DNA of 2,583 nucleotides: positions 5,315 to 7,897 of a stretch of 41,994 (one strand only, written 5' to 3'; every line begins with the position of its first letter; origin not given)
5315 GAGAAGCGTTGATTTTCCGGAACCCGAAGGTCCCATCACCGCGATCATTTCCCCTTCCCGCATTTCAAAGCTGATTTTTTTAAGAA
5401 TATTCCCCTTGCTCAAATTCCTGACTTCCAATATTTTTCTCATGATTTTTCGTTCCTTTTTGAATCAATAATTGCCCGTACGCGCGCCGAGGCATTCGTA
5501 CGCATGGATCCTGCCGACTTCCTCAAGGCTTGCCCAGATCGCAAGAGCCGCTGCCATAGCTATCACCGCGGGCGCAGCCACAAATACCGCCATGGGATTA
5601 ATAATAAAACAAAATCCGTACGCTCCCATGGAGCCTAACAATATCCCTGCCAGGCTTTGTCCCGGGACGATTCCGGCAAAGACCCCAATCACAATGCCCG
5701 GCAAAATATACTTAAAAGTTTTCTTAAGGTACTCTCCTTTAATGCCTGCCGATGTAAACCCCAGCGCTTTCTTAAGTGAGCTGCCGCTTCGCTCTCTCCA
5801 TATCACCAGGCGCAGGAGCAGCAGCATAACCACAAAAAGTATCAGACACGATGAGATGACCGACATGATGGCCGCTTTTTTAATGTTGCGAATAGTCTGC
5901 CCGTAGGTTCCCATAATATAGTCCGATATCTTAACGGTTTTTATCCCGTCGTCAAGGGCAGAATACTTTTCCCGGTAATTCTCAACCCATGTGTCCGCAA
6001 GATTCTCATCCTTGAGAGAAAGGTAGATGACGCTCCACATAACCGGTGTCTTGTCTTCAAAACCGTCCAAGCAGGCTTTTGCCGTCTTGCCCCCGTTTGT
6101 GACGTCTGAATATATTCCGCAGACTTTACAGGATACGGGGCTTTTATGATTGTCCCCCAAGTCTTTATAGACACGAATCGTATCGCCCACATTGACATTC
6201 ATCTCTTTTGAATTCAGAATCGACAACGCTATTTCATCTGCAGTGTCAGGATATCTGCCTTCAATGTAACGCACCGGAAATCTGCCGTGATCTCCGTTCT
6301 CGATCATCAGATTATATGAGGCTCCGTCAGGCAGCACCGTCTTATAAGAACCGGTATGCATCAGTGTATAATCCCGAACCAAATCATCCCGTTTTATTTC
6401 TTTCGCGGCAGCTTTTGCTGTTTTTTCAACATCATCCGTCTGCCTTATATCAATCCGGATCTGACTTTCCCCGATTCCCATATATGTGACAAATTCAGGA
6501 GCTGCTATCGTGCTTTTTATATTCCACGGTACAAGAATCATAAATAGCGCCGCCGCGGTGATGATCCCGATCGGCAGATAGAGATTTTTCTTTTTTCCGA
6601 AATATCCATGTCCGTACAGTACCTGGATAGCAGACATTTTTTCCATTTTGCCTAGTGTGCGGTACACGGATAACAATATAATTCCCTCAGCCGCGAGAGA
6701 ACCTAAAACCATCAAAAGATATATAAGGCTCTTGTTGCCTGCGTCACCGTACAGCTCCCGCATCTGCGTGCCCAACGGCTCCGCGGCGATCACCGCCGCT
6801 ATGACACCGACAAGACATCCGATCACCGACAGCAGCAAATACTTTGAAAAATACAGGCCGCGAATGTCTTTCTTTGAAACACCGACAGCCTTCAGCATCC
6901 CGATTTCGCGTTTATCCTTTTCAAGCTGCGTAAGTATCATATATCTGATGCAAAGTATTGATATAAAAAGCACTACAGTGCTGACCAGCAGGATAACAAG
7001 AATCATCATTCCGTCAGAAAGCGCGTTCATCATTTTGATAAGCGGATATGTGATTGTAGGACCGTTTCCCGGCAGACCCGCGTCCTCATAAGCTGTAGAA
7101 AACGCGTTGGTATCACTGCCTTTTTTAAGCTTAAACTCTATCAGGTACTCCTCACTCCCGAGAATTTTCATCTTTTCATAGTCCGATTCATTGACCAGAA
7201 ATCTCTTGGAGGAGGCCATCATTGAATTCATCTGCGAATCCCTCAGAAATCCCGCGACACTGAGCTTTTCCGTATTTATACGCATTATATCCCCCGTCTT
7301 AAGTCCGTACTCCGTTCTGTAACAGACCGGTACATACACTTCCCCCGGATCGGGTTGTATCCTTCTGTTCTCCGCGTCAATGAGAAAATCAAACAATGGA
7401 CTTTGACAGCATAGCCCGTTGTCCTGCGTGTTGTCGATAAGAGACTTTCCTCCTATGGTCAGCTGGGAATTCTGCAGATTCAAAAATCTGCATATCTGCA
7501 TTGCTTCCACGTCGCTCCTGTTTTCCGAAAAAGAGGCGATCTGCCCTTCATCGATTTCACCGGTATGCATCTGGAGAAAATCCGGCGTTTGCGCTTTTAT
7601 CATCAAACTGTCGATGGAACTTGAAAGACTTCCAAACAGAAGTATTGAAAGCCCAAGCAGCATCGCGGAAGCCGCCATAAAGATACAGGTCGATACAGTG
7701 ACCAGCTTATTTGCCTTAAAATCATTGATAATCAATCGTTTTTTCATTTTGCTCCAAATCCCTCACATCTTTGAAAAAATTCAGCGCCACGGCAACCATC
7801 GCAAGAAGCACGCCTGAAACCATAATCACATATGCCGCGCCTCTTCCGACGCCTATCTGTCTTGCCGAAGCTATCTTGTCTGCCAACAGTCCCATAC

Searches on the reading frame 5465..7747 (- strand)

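Call 33: search_protein_families(library=pfam, proteins=[window:5465-7747:-], max_evalue=0.001)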
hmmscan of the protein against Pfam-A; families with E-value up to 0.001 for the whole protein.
window:5465-7747:- (760 aa): 2 families
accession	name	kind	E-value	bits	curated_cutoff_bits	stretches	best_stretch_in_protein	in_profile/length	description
PF02687.27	FtsX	-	4.7e-19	69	25.5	2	254-361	2-108/120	FtsX-like permease C-terminal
PF12704.14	MacB_PCD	-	0.00025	21.9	27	0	150-219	135-203/207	MacB-like periplasmic core domain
